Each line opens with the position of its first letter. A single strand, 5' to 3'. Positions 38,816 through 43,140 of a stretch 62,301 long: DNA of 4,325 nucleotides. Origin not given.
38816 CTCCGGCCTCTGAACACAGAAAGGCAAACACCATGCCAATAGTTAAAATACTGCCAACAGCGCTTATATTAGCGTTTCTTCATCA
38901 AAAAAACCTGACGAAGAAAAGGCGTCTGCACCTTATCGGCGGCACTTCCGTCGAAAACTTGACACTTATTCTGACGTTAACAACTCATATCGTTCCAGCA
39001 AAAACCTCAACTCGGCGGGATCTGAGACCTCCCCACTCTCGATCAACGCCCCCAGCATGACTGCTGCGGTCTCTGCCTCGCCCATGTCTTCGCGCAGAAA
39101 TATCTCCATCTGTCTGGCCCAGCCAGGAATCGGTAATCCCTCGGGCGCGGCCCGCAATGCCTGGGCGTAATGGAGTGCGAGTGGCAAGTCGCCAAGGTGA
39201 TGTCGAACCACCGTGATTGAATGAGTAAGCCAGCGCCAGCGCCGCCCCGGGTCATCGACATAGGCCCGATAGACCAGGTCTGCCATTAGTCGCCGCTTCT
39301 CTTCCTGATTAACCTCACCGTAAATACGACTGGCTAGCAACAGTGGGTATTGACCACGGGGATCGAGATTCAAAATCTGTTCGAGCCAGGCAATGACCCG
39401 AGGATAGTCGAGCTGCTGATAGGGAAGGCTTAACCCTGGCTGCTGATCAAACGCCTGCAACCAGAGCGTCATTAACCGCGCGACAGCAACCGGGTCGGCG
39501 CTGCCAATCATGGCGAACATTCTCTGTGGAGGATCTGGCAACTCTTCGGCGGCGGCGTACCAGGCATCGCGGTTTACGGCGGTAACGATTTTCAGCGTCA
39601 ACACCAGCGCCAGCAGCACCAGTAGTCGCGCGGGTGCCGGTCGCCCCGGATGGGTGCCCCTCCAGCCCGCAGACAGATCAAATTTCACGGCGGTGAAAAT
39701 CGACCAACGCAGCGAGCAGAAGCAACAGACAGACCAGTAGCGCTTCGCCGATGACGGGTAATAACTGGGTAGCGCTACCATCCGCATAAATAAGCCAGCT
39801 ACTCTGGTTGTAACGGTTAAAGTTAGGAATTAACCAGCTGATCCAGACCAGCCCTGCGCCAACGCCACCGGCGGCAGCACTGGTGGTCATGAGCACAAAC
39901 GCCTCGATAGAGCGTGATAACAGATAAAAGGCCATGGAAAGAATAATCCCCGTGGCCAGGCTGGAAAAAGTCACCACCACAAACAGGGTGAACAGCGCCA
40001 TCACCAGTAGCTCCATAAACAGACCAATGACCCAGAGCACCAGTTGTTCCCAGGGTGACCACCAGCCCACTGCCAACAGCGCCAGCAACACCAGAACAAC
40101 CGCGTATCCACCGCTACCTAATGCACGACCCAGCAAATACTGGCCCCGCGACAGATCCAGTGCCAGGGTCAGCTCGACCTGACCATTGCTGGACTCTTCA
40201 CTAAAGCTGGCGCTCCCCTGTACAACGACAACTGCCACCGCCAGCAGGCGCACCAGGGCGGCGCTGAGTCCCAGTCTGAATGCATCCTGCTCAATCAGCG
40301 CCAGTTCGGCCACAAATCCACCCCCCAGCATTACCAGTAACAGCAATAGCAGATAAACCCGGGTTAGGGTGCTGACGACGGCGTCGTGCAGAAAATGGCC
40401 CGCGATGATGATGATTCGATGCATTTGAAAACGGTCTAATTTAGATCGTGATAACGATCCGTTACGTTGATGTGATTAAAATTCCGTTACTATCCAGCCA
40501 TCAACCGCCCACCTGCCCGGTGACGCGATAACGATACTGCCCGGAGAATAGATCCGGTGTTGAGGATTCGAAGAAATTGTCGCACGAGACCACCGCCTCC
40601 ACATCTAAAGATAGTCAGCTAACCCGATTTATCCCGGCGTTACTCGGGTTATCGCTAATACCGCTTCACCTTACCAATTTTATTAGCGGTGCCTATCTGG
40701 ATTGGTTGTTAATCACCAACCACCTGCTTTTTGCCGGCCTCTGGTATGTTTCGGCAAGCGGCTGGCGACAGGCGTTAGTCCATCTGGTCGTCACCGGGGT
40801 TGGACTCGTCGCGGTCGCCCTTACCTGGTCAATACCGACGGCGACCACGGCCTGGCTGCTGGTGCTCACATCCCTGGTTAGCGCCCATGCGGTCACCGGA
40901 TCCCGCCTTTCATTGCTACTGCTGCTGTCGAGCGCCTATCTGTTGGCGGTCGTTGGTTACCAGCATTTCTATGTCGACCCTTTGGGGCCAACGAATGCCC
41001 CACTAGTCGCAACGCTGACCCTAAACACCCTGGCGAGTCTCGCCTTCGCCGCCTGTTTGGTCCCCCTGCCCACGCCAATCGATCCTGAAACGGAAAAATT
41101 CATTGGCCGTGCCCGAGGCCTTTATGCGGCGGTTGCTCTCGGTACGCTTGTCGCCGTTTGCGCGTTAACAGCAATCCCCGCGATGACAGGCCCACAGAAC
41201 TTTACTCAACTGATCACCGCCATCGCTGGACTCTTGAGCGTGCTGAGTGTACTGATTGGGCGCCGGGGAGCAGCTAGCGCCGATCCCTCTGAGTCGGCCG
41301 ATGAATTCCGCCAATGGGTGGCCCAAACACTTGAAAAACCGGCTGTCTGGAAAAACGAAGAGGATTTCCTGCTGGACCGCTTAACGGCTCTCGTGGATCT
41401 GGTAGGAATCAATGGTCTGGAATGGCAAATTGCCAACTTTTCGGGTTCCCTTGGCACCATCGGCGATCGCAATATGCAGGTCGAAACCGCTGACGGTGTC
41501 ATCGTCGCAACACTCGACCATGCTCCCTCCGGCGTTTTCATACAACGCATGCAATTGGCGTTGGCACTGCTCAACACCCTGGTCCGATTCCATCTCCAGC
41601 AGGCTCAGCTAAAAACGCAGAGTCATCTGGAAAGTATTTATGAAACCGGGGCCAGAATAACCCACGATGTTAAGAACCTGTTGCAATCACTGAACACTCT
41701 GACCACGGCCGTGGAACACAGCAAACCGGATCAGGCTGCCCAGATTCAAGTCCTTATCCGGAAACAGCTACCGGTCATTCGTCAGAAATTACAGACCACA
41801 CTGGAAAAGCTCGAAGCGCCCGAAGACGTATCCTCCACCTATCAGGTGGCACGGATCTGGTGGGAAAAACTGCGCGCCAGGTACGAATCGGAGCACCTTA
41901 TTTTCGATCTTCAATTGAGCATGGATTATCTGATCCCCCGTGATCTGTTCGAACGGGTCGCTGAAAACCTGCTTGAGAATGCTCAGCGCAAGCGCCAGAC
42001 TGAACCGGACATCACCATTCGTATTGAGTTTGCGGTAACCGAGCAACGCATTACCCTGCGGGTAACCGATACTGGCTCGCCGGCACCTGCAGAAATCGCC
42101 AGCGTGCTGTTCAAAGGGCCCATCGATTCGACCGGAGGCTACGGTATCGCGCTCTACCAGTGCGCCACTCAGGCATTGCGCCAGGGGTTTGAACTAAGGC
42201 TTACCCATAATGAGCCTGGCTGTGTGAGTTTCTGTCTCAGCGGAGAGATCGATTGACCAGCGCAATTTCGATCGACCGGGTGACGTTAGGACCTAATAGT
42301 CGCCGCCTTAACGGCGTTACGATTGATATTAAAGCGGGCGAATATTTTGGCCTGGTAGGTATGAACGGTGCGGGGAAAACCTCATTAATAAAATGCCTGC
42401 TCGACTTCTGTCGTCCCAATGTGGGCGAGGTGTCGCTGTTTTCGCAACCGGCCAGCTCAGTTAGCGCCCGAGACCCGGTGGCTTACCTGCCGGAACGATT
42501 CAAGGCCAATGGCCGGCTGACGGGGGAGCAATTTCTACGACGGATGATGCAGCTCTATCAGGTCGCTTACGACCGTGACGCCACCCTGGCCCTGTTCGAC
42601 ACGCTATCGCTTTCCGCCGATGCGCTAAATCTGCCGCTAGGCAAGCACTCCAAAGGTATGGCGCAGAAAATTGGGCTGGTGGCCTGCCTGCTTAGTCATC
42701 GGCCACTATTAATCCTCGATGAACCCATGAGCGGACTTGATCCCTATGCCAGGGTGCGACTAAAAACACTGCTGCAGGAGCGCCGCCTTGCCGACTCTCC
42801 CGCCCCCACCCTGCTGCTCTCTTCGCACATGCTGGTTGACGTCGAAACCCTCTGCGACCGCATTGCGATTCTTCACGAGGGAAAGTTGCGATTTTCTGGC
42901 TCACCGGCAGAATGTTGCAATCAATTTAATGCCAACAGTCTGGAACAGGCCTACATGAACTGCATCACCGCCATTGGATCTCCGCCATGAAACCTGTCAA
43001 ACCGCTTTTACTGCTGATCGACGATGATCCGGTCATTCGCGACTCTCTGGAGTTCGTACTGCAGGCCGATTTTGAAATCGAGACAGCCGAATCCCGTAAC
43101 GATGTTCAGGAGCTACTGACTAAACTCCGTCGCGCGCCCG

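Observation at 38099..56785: Non-canonical type IV pilus / MSHA-like filament locus with a private regulatory and ABC module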

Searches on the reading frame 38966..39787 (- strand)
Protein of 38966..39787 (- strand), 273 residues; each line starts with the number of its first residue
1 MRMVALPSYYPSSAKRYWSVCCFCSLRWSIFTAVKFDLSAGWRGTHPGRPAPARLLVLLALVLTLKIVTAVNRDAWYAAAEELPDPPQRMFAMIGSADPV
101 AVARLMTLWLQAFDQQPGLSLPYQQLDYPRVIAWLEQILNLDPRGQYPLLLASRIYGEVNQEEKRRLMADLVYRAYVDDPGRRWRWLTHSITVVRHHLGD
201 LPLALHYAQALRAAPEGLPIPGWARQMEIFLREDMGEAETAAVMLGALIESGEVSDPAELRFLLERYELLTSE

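Call 4: search_protein_families(library=ncbifam, proteins=[window:38966-39787:-], max_evalue=0.01)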
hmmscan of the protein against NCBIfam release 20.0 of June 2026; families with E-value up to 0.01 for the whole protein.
window:38966-39787:- (273 aa): 0 families

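Call 6: search_protein_families(library=pfam, proteins=[window:38966-39787:-], max_evalue=0.01)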
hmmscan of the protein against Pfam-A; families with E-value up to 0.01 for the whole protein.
window:38966-39787:- (273 aa): 0 families

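Call 106: find_homologous_proteins(query=window:38966-39787:-)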
Query window:38966-39787:- (273 aa): 934 proteins with E <= 0.001 among 8000 candidates; the best 120 are listed.
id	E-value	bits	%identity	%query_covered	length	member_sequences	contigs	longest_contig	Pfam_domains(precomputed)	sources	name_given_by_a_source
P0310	2.8e-145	501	95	88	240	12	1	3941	-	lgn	-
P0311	2.5e-121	422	85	84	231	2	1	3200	-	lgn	-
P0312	6.6e-95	336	67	88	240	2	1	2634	-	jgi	-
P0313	9.8e-94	332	67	84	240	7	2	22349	-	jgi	-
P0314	1.4e-90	322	69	75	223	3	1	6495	-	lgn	-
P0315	5.0e-89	316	70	76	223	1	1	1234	-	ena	-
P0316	3.6e-86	307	66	80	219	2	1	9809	-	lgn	-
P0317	1.1e-83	299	61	83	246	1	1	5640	-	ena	-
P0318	3.0e-79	284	72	67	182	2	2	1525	-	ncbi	-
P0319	9.0e-75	270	55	81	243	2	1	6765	-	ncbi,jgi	-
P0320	2.0e-73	265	59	78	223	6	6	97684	-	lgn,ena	-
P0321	2.7e-68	248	58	65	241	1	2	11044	-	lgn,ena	-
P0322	9.1e-68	247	52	82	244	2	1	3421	-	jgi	jgi:hypothetical protein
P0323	2.9e-66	242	56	66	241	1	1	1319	-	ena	-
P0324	5.4e-66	241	54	80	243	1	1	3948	-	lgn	-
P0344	4.2e-64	235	53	81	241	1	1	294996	-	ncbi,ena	-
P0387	1.0e-61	227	51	78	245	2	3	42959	-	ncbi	ncbi:MAG: hypothetical protein WCD07_10055 [Burkholderiales bacterium]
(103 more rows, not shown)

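Call 107: find_encoding_contigs(protein=P0344, flank=10000, max_places=1)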
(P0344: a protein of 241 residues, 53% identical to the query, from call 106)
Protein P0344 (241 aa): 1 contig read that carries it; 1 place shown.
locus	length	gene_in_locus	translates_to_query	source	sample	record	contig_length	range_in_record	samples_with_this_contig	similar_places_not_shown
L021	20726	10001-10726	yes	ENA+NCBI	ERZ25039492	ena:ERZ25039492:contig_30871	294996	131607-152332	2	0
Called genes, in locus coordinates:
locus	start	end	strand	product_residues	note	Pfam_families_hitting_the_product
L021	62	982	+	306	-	PF00437:T2SSE, PF13401:AAA_22 (weak)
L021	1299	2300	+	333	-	PF28597:T2SSF_N, PF00482:T2SSF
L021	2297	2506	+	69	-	PF00482:T2SSF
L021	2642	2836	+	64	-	-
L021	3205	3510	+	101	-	-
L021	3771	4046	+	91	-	-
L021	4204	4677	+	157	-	-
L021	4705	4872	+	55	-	-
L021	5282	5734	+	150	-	-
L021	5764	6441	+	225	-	-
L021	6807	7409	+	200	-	-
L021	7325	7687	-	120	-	PF02518:HATPase_c (weak)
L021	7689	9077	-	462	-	-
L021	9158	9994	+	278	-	-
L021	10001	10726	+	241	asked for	-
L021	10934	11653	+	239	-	PF07963:N_methyl (weak)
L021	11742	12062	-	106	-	-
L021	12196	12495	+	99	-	-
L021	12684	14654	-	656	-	PF00999:Na_H_Exchanger, PF02254:TrkA_N, PF02080:TrkA_C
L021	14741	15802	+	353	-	PF13580:SIS_2 (faint), PF01380:SIS, PF00571:CBS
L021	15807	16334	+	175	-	PF00702:Hydrolase (weak), PF08282:Hydrolase_3 (weak)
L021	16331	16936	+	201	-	PF06835:LptC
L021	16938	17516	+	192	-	PF03968:LptD_N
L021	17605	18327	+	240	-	PF00005:ABC_tran, PF12399:BCA_ABC_TP_C (faint)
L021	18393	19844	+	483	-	PF00309:Sigma54_AID, PF04963:Sigma54_CBD, PF04552:Sigma54_DBD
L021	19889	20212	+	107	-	PF02482:Ribosomal_S30AE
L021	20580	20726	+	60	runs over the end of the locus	PF00359:PTS_EIIA_2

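Call 108: find_encoding_contigs(protein=P0387, flank=10000, max_places=1)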
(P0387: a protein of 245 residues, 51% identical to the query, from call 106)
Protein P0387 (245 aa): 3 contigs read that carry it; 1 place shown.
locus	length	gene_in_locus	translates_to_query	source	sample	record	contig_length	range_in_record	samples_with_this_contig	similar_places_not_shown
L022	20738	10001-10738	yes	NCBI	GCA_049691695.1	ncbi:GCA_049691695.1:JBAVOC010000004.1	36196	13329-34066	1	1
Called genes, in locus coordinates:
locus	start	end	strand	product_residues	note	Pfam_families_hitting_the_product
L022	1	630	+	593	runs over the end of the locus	PF00263:Secretin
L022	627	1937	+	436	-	PF13431:TPR_17 (faint), PF00515:TPR_1 (faint), PF07719:TPR_2 (faint), PF13414:TPR_11 (faint), PF13424:TPR_12 (faint), PF13428:TPR_14 (faint), PF13432:TPR_16 (faint), PF14559:TPR_19 (weak), +2 more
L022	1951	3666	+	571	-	PF05157:MshEN, PF00437:T2SSE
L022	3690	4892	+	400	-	PF28597:T2SSF_N (weak), PF00482:T2SSF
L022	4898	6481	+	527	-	-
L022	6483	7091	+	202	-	-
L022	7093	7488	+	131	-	-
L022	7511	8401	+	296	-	-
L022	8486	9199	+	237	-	PF07963:N_methyl (faint)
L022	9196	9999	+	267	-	-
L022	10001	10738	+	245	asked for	-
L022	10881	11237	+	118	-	-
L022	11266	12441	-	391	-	PF02771:Acyl-CoA_dh_N, PF02770:Acyl-CoA_dh_M, PF00441:Acyl-CoA_dh_1, PF08028:Acyl-CoA_dh_2 (weak)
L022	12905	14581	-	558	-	PF00083:Sugar_tr, PF07690:MFS_1, PF00083:Sugar_tr (weak)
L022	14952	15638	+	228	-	PF00072:Response_reg, PF00486:Trans_reg_C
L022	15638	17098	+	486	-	PF08521:2CSK_N, PF00512:HisKA, PF02518:HATPase_c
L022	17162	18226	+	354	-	PF02805:Ada_Zn_binding, PF12833:HTH_18, PF01035:DNA_binding_1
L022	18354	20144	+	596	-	PF07992:Pyr_redox_2, PF13738:Pyr_redox_3, PF00743:FMO-like, PF13434:Lys_Orn_oxgnase (weak)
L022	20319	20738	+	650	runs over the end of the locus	PF09826:Beta_propel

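Call 111: search_solved_structures(query=A6, max_evalue=10)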
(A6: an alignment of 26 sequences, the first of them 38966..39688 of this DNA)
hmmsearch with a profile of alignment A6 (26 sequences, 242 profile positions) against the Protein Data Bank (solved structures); distinct sequences matched with E-value up to 10: 14.
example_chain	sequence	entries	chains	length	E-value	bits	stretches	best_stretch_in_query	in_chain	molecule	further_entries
9qhb_A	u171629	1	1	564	1.2e-08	38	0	88-110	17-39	Engineered tetratricopeptide repeat protein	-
9qhc_A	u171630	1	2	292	9.2e-07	31.9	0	88-110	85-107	Engineered tetratricopeptide repeat protein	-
8bu0_A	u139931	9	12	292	9.4e-07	31.8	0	88-110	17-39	Consensus tetratricopeptide repeat protein | Crystal structure of an 8-repeat consensus TPR superhelix with Zinc. | Monomer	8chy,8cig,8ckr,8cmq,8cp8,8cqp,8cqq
2fo7_A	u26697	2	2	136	0.00015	24.6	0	88-110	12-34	SYNTHETIC CONSENSUS TPR PROTEIN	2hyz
8ch0_A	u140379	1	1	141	0.00019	24.3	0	88-110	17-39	Consensus tetratricopeptide repeat protein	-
7obi_A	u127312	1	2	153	0.0006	22.7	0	89-114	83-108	CTPR-rv4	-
9gzg_A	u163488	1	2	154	0.00084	22.2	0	90-110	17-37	Engineered CTPR protein with glutamic acids for conductivity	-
3kd7_A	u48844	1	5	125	0.0046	19.8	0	88-110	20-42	CTPR390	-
2avp_A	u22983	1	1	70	0.015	18.1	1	88-110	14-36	synthetic consensus TPR protein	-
1na0_A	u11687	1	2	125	0.065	16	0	88-110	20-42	designed protein CTPR3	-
1na3_A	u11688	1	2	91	0.29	13.9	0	88-110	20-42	designed protein CTPR2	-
6v8e_A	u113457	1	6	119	0.74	12.5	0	88-110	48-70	Designed protein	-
6vfh_A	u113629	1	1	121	0.9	12.3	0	88-110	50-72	T33_dn10A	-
6vfi_B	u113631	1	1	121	1.2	11.8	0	88-110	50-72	O43_dn18B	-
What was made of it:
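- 38966..39688 (-): p273, true length about 240 aa. It has an N-terminal TM segment and a weak TPR-like motif. Its family is highly conserved and co-located with the permease and Pil1. Weak TPR-like matches in the PDB (call 111).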

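Call 112: search_protein_families(library=pfam, alignment_id=A6, max_evalue=1)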
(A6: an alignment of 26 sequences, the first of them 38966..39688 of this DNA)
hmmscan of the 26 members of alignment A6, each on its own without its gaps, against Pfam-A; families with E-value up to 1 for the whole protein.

A. member 1, window:38966-39688:- (240 aa): 1 family
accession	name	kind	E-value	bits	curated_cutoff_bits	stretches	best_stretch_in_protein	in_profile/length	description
PF24261.1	DUF7462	-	0.019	15.1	27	1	33-50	18-35/42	Family of unknown function (DUF7462)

B. families by the number of members that match (of 26 scanned): 9 families
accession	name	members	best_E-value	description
PF24261.1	DUF7462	2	0.018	Family of unknown function (DUF7462)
PF08972.17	DUF1902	1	0.04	Domain of unknown function (DUF1902)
PF07719.23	TPR_2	1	0.077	Tetratricopeptide repeat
PF18389.7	TrmO_C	1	0.12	TrmO C-terminal domain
PF07867.16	DUF1654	1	0.12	Protein of unknown function (DUF1654)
PF11859.13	DUF3379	1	0.12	Protein of unknown function (DUF3379)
PF23558.1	TPR_P4H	1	0.14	Prolyl 4-hydroxylase peptide-substrate-binding domain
PF13071.11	DUF3935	1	0.25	Protein of unknown function (DUF3935)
PF05344.16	DUF746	1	0.29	Domain of Unknown Function (DUF746)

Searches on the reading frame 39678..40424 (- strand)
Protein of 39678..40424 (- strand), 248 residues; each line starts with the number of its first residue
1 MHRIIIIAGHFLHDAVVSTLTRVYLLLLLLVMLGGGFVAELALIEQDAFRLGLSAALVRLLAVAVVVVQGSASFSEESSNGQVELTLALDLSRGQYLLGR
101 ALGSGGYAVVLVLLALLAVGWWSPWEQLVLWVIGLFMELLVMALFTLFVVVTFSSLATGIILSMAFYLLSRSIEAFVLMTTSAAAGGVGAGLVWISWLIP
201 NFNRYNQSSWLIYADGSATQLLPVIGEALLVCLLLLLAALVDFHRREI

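Call 4: search_protein_families(library=ncbifam, proteins=[window:39678-40424:-], max_evalue=0.01)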
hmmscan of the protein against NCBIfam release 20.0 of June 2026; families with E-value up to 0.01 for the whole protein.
window:39678-40424:- (248 aa): 0 families

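Call 6: search_protein_families(library=pfam, proteins=[window:39678-40424:-], max_evalue=0.01)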
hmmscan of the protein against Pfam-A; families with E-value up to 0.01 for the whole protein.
window:39678-40424:- (248 aa): 1 family
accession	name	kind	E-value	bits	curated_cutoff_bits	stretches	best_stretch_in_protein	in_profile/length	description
PF12698.13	ABC2_membrane_3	-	4.9e-08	32.9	31.6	1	60-240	170-346/347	ABC-2 family transporter protein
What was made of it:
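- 39678..40424 (-): ABC-2 family permease (five hydrophobic segments detected). PF12698 at 32.9 bits against a cut-off of 31.6 (call 6).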

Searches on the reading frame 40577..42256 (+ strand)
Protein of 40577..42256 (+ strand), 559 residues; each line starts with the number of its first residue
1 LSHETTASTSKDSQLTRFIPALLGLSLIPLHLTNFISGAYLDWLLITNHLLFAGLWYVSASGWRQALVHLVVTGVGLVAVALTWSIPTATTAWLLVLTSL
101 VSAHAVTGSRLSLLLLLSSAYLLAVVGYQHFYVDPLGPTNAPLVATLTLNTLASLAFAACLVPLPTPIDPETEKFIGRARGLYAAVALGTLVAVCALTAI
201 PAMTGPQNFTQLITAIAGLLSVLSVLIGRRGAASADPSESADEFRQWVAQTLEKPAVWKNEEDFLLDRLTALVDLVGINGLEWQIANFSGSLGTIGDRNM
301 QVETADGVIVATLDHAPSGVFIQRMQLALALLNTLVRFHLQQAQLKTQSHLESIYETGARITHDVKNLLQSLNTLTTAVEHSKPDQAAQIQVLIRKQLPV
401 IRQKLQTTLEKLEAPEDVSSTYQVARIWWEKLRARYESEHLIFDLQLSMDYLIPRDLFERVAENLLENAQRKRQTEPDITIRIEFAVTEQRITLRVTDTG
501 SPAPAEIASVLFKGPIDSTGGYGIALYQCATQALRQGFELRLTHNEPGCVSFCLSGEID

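Call 4: search_protein_families(library=ncbifam, proteins=[window:40577-42256:+], max_evalue=0.01)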
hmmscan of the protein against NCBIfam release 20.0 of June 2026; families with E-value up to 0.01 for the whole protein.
window:40577-42256:+ (559 aa): 12 families
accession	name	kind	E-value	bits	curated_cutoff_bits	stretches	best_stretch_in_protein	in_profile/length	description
TIGR02916.1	PEP_his_kin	equivalog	5.5e-11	41.7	300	1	338-532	460-654/679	XrtA/PEP-CTERM system histidine kinase PrsK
TIGR01386.1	cztS_silS_copS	subfamily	2e-05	23.8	292.55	1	453-512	349-406/457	heavy metal sensor histidine kinase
NF007793.0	PRK10490.1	equivalog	5.7e-05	21.3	1123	1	454-513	775-832/895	two-component system sensor histidine kinase KdpD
NF008468.0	PRK11360.1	equivalog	9.1e-05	21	646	1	342-513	384-562/616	two-component system sensor histidine kinase AtoS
NF007898.0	PRK10604.1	equivalog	0.00012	21.4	478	1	454-554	316-419/433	two-component system sensor histidine kinase RstB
NF033091.0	HK_VanS_ACDEFG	equivalog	0.00014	21.1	400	1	441-512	171-242/293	vancomycin resistance histidine kinase VanS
NF045900.1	HisKinCpxALeg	equivalog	0.00018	20.4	800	1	445-534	331-426/451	two-component system sensor histidine kinase CpxA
TIGR02966.1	phoR_proteo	equivalog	0.00028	20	334.2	1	439-504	211-274/333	phosphate regulon sensor histidine kinase PhoR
NF046044.1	PnpS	equivalog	0.00058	19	400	1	431-501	257-327/390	two-component system histidine kinase PnpS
NF012163.2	BaeS_SmeS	equivalog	0.00073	18.6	500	1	424-512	317-405/457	sensor histidine kinase efflux regulator BaeS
NF008312.0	PRK11100.1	equivalog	0.0013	17.6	356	1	385-505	299-415/477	two-component system sensor histidine kinase CreC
NF008298.1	PRK11086.1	subfamily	0.0074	14.8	520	0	461-536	427-505/529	DcuS/MalK family sensor histidine kinase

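Call 6: search_protein_families(library=pfam, proteins=[window:40577-42256:+], max_evalue=0.01)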
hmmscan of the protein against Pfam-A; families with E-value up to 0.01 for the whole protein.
window:40577-42256:+ (559 aa): 2 families
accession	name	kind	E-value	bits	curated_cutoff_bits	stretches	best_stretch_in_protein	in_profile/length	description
PF02518.31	HATPase_c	-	1.6e-09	38.6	26.4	1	457-546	5-97/111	Histidine kinase-, DNA gyrase B-, and HSP90-like ATPase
PF13581.12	HATPase_c_2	-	0.00062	20.2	27.4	1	465-528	43-106/127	Histidine kinase-like ATPase domain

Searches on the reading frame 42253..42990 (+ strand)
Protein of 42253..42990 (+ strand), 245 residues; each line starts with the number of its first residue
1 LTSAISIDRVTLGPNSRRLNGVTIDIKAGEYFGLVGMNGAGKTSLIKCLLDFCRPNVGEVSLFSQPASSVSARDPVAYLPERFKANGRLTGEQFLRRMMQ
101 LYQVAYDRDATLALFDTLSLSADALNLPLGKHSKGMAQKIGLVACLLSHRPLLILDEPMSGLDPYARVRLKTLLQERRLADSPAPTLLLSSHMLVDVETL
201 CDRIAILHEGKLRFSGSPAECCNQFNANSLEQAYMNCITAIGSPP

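Call 4: search_protein_families(library=ncbifam, proteins=[window:42253-42990:+], max_evalue=0.01)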
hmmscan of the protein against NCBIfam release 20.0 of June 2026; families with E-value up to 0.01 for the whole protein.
window:42253-42990:+ (245 aa): 181 families (the best 25 are shown)
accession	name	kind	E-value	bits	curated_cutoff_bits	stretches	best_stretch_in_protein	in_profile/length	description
TIGR01188.1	drrA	subfamily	1.8e-33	116.2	312.45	1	19-231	9-221/302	daunorubicin resistance ABC transporter, ATP-binding protein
NF033858.1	ABC2_perm_RbbA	equivalog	5e-33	114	1050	1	20-239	283-502/909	ribosome-associated ATPase/putative transporter RbbA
TIGR03740.1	galliderm_ABC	subfamily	1.3e-27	97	309.75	1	18-217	15-207/223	lantibiotic protection ABC transporter ATP-binding subunit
NF047565.1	PSM_export_PmtA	equivalog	1.4e-27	96.7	350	1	4-226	2-220/282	phenol-soluble modulin export ABC transporter ATP-binding protein PmtA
TIGR03522.1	GldA_ABC_ATP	equivalog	4.4e-27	95.3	402.6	1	17-217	16-215/301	gliding motility-associated ABC transporter ATP-binding subunit GldA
NF010060.0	PRK13537.1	equivalog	3.6e-24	85.2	521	1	19-221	31-233/314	nodulation factor ABC transporter ATP-binding protein NodI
NF010059.0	PRK13536.1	equivalog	1.9e-23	82.7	549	1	19-221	59-261/342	nodulation factor ABC transporter ATP-binding protein NodI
TIGR04521.1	ECF_ATPase_2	equivalog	2.1e-23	82.8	330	2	131-225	144-236/279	energy-coupling factor transporter ATPase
TIGR01288.1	nodI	equivalog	1.1e-22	80.4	424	1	20-219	21-220/303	nodulation factor ABC transporter ATP-binding protein NodI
TIGR03864.1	PQQ_ABC_ATP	hypoth_equivalog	1.7e-21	76.8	302.25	1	16-236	14-234/236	ABC transporter, ATP-binding subunit, PQQ-dependent alcohol dehydrogenase system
NF008039.0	PRK10771.1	equivalog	3.2e-21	75.8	298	1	23-224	19-220/234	thiamine ABC transporter ATP-binding protein ThiQ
NF047568.1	PSM_export_PmtC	equivalog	6.6e-21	75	375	1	19-212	16-198/290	phenol-soluble modulin export ABC transporter ATP-binding protein PmtC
NF010061.0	PRK13538.1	equivalog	6.2e-20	71.6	195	1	20-178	22-180/211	cytochrome c biogenesis heme-transporting ATPase CcmA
TIGR04406.1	LPS_export_lptB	equivalog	8.8e-20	71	240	1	19-226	17-227/239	LPS export ABC transporter ATP-binding protein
TIGR01277.1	thiQ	equivalog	1.1e-19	70.9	245.05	1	23-214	18-209/213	thiamine ABC transporter ATP-binding protein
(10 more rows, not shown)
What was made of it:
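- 42253..42990 (+): ABC transporter ATPase (DrrA/NodI-like) whose gene overlaps both the kinase and the regulator genes. call 4.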
